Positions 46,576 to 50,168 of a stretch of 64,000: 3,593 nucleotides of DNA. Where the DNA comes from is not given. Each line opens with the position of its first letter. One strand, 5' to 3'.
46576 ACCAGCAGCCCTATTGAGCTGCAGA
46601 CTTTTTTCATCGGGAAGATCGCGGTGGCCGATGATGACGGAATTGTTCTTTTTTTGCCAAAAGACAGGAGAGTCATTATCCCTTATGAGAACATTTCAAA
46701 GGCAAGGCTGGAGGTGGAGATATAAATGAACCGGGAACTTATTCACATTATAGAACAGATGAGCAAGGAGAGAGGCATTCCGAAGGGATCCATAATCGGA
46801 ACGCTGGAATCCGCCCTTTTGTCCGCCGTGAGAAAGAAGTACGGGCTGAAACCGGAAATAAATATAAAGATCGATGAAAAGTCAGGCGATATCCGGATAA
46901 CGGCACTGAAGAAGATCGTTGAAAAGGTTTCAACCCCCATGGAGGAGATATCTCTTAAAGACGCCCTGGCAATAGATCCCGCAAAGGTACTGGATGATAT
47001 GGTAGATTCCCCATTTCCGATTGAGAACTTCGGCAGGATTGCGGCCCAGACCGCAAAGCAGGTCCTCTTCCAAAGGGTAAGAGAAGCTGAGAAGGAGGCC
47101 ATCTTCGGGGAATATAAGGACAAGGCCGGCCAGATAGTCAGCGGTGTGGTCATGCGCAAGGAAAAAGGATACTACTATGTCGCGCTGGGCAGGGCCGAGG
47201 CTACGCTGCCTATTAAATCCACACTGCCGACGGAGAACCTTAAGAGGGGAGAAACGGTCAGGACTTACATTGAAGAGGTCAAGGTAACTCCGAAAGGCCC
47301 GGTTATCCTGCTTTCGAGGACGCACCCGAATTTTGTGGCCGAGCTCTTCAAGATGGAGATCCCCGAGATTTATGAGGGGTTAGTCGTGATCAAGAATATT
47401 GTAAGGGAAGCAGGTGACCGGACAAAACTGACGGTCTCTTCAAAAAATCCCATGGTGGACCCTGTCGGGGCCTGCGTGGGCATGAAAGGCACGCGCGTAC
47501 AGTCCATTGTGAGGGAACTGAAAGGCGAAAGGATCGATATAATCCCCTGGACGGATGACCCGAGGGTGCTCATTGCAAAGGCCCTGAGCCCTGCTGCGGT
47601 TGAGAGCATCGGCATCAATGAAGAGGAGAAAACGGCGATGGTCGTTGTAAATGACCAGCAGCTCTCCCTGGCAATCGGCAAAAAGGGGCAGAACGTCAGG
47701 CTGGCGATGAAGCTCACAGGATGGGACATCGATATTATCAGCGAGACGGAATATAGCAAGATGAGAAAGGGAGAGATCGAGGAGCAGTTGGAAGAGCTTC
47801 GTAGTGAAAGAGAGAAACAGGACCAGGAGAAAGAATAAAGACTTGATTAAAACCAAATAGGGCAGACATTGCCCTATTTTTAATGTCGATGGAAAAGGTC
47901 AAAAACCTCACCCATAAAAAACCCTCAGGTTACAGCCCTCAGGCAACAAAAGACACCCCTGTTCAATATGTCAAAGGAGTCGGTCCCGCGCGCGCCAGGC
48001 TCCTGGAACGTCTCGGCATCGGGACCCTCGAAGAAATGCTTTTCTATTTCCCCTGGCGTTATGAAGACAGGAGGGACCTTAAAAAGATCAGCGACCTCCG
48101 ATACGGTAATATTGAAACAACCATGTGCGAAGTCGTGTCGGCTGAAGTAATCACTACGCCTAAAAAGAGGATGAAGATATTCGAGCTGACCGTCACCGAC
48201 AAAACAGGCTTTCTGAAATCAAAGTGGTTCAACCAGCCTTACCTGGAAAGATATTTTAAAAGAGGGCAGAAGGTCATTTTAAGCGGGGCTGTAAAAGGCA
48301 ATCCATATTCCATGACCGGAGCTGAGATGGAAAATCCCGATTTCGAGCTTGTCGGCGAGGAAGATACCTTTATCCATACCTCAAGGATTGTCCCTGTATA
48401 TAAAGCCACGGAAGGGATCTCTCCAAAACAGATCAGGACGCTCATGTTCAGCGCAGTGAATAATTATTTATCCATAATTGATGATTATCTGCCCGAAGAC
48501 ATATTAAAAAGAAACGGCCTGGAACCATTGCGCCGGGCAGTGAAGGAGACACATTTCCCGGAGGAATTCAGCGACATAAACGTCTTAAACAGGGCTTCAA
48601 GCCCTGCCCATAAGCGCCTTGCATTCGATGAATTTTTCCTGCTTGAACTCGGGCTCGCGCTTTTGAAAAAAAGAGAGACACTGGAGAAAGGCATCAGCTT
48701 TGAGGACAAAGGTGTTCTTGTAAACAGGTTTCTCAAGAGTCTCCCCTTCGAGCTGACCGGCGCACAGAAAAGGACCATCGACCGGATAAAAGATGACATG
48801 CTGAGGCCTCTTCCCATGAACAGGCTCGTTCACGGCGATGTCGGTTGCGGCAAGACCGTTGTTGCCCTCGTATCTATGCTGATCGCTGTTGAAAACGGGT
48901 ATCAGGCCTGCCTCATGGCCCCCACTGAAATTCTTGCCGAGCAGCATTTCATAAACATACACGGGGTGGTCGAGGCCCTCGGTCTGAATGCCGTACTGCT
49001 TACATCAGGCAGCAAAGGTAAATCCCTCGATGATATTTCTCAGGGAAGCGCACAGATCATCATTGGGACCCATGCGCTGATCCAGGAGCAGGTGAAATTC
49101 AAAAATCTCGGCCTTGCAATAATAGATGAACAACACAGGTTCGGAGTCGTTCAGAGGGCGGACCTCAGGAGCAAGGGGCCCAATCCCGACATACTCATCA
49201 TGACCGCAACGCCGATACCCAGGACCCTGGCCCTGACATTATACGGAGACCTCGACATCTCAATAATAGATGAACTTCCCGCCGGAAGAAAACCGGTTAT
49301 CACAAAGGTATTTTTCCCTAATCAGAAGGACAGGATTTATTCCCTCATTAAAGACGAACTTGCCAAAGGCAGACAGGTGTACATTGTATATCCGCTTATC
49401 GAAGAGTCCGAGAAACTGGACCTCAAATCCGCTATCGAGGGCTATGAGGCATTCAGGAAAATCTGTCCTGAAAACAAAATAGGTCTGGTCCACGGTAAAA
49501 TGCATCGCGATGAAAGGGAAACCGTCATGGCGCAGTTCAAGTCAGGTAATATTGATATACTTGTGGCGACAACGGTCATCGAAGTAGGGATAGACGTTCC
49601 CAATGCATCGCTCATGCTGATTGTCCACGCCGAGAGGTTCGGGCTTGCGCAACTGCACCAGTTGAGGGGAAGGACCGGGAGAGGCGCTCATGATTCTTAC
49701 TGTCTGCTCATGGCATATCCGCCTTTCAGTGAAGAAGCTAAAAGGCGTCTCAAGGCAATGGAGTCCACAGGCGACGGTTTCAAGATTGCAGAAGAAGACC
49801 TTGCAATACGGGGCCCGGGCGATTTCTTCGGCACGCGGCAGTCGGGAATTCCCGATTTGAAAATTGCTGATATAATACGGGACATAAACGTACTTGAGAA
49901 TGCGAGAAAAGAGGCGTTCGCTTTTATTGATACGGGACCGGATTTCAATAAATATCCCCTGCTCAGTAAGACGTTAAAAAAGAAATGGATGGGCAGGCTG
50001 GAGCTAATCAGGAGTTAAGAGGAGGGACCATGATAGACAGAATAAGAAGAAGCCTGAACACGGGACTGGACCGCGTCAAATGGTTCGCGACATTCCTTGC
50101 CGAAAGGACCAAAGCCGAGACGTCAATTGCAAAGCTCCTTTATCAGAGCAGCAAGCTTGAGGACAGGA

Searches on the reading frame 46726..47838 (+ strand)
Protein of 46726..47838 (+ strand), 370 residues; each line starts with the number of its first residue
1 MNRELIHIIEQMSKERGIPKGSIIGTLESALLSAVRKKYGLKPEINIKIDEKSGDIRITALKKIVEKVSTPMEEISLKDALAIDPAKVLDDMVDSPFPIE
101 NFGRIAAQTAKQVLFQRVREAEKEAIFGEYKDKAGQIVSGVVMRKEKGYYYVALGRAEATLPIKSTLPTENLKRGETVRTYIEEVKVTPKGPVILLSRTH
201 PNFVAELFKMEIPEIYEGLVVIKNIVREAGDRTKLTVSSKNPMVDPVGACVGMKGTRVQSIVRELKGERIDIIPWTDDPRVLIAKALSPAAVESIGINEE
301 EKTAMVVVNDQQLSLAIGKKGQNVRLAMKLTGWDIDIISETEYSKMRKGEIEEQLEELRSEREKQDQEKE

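Call 59: search_protein_families(library=pfam, proteins=[window:46726-47838:+], max_evalue=0.00001)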
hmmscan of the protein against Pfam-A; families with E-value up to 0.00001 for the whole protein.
window:46726-47838:+ (370 aa): 4 families
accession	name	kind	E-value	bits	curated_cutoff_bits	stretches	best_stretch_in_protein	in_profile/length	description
PF08529.16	NusA_N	-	2e-37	128.4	23.8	1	4-124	1-119/119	NusA N-terminal domain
PF13184.12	KH_5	-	6.4e-30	103.5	27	1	229-296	1-68/69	NusA-like KH domain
PF00575.29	S1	-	3.4e-06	27.8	22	0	131-193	1-70/74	S1 RNA binding domain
PF23095.1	KH_NusA_C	-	6e-06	26.7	34.2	0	304-337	1-34/59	Transcription termination/antitermination protein NusA, KH domain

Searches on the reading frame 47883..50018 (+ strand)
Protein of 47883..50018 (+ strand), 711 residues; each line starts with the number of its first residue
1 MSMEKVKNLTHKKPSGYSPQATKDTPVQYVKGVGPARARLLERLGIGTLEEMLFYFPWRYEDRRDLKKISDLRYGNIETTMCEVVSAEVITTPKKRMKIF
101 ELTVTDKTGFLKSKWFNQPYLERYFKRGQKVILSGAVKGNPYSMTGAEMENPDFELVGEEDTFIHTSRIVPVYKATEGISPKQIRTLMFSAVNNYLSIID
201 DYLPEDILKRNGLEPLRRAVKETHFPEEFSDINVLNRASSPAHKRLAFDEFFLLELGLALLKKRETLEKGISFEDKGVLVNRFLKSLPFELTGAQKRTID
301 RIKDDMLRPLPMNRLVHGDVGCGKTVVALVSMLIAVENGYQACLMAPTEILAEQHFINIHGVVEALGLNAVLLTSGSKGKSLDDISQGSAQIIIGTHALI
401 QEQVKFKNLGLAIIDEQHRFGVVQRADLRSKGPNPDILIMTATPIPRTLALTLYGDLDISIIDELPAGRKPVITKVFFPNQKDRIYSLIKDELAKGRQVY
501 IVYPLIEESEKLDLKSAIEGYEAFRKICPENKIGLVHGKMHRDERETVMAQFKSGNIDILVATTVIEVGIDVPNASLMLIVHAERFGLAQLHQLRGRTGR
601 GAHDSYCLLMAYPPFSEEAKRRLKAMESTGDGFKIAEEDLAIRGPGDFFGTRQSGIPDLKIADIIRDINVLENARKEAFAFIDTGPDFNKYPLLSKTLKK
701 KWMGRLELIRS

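Call 59: search_protein_families(library=pfam, proteins=[window:47883-50018:+], max_evalue=0.00001)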
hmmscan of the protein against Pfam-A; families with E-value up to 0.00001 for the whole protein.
window:47883-50018:+ (711 aa): 5 families
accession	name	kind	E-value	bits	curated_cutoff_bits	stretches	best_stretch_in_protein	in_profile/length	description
PF17191.10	RecG_wedge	-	1.6e-33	116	23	1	26-190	1-157/162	RecG wedge domain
PF00270.35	DEAD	-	1.5e-23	83.8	26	1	294-449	3-164/167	DEAD/DEAH box helicase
PF00271.37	Helicase_C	-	9.6e-21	74.5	23.5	1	486-600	7-108/110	Helicase conserved C-terminal domain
PF19833.4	RecG_dom3_C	-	3.8e-17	62.5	26.8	1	629-699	1-74/87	ATP-dependent DNA helicase RecG, domain 3, C-terminal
PF04851.21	ResIII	-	6.1e-08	33.2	22.5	1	290-444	3-162/164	Type III restriction enzyme, res subunit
